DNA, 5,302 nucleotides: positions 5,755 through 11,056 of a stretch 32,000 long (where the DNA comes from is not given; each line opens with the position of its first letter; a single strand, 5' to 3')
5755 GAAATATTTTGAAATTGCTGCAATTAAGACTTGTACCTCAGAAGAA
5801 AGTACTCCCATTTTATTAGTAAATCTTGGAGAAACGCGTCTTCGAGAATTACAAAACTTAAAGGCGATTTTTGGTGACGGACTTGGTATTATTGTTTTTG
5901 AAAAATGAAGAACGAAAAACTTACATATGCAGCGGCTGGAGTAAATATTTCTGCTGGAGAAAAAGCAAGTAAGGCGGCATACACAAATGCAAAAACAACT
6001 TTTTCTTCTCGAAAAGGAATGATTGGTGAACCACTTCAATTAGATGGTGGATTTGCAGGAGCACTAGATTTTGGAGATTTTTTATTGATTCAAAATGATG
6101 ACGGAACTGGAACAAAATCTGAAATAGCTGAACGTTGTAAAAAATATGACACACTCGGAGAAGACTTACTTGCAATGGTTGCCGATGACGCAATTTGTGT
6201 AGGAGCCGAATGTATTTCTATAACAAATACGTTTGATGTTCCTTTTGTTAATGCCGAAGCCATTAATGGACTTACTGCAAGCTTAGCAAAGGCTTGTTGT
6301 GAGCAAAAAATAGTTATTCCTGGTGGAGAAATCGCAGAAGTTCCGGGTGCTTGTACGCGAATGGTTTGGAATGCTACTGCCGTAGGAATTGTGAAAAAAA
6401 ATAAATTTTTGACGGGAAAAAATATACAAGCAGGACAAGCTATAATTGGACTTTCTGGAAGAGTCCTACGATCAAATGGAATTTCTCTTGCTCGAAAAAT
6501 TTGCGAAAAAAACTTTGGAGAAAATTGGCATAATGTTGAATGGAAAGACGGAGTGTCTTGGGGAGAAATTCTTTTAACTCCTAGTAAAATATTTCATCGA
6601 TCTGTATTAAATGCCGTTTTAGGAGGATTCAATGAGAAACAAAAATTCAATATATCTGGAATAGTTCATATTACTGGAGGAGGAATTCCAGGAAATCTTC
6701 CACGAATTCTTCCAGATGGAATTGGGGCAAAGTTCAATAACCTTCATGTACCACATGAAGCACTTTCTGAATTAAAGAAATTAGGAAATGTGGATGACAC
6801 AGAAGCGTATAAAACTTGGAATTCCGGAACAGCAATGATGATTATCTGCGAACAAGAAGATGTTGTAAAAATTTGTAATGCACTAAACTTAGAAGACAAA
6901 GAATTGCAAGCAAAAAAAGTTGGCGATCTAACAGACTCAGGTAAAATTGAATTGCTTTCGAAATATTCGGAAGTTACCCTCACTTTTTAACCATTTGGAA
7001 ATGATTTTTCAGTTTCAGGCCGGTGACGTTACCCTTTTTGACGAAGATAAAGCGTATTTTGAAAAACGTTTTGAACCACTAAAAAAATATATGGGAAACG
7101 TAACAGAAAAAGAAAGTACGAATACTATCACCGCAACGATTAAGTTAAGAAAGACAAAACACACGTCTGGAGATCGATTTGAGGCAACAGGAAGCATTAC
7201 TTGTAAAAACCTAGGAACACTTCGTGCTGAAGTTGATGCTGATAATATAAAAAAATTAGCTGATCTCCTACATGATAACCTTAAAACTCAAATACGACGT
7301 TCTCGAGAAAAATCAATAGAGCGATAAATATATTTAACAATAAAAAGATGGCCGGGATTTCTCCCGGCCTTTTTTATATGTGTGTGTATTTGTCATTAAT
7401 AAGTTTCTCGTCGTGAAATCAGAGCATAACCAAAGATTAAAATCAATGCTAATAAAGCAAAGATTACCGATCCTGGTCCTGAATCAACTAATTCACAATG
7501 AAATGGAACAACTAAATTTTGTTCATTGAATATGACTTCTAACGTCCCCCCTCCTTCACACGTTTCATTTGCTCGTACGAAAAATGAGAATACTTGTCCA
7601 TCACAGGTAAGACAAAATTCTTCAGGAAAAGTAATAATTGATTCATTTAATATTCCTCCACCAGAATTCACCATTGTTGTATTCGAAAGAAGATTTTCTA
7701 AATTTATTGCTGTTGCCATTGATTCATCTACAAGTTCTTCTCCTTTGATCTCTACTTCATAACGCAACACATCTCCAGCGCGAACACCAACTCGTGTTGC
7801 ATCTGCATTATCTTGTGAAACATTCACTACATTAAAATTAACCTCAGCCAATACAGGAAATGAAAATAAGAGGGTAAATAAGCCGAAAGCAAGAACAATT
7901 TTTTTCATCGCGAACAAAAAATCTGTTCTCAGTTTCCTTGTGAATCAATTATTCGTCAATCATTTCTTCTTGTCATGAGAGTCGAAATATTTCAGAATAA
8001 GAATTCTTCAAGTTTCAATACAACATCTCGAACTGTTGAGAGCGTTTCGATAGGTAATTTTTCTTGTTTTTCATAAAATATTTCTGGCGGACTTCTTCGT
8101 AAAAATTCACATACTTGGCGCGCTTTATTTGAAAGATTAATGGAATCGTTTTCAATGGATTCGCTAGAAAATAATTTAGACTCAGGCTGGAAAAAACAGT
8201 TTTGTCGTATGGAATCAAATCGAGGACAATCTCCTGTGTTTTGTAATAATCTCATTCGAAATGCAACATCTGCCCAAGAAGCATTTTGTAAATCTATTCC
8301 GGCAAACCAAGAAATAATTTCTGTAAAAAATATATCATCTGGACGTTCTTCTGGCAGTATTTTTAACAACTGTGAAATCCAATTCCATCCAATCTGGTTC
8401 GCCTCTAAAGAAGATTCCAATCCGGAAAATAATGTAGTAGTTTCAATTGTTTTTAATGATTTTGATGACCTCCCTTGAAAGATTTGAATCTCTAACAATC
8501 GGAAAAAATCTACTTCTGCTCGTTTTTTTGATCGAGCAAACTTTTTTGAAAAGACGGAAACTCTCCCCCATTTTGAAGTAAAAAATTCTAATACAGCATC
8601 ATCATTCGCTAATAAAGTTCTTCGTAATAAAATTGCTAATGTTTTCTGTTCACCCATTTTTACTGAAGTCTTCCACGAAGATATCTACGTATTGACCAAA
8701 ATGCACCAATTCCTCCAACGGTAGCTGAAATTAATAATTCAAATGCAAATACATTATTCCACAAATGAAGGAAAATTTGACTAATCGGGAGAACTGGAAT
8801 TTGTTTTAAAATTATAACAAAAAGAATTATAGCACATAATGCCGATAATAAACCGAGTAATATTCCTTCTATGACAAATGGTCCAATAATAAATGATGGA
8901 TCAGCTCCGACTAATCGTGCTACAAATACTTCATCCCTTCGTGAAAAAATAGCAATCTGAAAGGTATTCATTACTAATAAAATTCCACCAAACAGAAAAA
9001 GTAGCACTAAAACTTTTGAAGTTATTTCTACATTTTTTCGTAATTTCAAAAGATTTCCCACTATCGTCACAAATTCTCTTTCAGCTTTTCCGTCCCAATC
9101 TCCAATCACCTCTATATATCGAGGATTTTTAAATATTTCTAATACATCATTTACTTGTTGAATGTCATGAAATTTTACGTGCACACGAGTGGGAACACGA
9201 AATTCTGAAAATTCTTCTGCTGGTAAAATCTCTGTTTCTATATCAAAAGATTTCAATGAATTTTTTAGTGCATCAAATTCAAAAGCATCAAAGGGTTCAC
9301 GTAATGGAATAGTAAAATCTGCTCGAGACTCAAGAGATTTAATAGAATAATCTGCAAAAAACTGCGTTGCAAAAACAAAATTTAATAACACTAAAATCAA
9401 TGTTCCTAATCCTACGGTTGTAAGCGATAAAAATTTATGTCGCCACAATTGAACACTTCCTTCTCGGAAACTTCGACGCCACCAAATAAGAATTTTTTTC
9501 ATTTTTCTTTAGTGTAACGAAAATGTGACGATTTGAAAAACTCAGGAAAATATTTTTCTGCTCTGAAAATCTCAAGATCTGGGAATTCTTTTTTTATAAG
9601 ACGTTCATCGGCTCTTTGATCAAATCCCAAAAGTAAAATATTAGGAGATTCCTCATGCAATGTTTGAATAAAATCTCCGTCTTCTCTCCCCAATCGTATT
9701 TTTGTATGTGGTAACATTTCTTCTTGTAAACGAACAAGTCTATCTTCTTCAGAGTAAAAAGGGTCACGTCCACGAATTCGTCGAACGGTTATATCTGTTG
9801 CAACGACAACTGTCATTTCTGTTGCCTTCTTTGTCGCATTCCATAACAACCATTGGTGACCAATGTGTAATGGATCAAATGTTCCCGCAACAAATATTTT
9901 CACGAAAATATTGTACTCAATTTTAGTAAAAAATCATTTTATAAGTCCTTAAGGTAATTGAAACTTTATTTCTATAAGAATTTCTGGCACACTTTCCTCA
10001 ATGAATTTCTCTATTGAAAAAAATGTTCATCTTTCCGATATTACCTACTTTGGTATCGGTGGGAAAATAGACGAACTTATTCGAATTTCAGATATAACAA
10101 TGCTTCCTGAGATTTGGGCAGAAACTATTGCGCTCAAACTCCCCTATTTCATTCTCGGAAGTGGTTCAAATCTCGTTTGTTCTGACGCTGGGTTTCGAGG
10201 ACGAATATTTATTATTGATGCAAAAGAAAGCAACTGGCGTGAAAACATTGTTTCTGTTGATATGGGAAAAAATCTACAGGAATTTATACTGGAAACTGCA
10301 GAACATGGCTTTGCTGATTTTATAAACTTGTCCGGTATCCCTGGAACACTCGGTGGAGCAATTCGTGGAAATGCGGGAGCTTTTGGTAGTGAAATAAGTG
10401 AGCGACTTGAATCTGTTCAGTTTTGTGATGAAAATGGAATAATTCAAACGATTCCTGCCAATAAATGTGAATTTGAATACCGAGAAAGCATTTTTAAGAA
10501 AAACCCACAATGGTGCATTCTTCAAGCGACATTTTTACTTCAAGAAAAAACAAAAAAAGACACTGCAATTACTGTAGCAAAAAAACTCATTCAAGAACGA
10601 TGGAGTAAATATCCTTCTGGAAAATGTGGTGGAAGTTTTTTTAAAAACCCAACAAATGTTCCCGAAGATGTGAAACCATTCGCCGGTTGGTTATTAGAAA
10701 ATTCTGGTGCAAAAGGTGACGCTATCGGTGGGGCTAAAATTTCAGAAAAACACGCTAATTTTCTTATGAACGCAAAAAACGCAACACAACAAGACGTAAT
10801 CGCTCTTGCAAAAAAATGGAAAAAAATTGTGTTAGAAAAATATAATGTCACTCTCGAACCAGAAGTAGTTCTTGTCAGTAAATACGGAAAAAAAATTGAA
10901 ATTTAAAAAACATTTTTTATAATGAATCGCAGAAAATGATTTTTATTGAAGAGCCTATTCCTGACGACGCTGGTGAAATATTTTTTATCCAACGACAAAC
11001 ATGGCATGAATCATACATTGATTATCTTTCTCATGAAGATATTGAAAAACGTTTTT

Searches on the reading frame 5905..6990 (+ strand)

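Call 27: search_protein_families(library=pfam, proteins=[window:5905-6990:+])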
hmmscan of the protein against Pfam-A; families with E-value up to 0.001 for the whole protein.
window:5905-6990:+ (361 aa): 2 families
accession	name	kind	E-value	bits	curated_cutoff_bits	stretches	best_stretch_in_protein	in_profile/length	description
PF02769.27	AIRS_C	-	5.6e-14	53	23.1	1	175-350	1-153/156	AIR synthase related protein, C-terminal domain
PF00586.29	AIRS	-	1.6e-11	45.1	24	1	53-163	6-112/112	AIR synthase related protein, N-terminal domain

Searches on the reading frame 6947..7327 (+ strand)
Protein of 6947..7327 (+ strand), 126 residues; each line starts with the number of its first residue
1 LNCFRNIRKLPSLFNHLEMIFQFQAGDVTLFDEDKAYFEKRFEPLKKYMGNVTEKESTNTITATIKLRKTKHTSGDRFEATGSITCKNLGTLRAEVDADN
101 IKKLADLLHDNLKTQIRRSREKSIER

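Call 27: search_protein_families(library=pfam, proteins=[window:6947-7327:+])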
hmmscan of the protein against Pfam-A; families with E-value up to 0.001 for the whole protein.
window:6947-7327:+ (126 aa): 1 family
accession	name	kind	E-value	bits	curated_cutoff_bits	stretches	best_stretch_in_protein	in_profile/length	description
PF02482.25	Ribosomal_S30AE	-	4e-07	31.1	23.7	1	23-122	3-86/88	Sigma 54 modulation protein / S30EA ribosomal protein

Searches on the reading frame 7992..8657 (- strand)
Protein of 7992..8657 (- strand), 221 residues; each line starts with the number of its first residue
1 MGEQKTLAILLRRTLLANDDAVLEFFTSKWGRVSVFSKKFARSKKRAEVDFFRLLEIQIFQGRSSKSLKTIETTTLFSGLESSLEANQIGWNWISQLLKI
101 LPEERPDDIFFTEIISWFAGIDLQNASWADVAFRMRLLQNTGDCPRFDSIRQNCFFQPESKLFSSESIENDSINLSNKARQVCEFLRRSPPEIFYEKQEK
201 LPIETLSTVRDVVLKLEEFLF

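Call 109: search_protein_families(library=pfam, proteins=[window:7992-8657:-], max_evalue=0.0001)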
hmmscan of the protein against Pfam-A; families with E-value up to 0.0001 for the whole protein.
window:7992-8657:- (221 aa): 1 family
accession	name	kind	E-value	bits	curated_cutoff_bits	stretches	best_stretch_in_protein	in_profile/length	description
PF11967.14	RecO_N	-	1.6e-08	34.9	27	1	1-75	1-78/80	Recombination protein O N terminal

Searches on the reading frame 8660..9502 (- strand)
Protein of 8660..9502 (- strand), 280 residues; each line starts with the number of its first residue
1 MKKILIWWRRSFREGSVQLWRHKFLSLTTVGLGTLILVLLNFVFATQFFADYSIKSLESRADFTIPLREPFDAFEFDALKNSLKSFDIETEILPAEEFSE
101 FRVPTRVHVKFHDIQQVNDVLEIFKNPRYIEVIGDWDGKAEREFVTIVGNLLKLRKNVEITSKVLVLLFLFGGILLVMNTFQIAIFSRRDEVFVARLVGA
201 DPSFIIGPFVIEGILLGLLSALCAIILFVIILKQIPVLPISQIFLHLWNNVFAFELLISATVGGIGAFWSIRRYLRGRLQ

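Call 109: search_protein_families(library=pfam, proteins=[window:8660-9502:-], max_evalue=0.0001)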
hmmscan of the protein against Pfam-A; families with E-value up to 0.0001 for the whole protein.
window:8660-9502:- (280 aa): 1 family
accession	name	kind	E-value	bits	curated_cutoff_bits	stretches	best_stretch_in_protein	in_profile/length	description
PF02687.27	FtsX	-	4.4e-09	36.9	25.5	1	164-267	2-103/120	FtsX-like permease C-terminal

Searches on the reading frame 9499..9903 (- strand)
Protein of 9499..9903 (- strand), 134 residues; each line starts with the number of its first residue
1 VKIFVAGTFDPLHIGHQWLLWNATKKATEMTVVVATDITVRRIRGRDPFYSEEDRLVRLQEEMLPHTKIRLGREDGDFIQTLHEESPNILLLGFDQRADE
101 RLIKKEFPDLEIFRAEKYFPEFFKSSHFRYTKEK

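Call 109: search_protein_families(library=pfam, proteins=[window:9499-9903:-], max_evalue=0.0001)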
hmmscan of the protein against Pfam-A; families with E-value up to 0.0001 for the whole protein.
window:9499-9903:- (134 aa): 1 family
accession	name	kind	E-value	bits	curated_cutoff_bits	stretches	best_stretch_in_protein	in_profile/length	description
PF01467.32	CTP_transf_like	-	2.9e-09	37.7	21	1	5-99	2-93/133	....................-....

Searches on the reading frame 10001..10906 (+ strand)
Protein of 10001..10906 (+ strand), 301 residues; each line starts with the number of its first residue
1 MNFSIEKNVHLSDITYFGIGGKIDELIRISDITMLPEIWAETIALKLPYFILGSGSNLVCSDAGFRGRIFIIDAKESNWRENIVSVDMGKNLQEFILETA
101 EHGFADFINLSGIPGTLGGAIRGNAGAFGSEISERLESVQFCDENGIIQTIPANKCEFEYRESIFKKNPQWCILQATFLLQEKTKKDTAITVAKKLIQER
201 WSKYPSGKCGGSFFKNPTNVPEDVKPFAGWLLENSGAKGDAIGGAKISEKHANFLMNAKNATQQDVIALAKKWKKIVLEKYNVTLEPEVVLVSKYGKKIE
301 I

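Call 109: search_protein_families(library=pfam, proteins=[window:10001-10906:+], max_evalue=0.0001)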
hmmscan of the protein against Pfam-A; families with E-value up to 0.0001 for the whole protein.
window:10001-10906:+ (301 aa): 2 families
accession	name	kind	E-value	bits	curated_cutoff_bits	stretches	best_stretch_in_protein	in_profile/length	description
PF02873.21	MurB_C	-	7.8e-27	93.8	27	1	194-292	7-99/99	UDP-N-acetylenolpyruvoylglucosamine reductase, C-terminal domain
PF01565.28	FAD_binding_4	-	1.4e-11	44.7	26.4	1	29-150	7-137/139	FAD binding domain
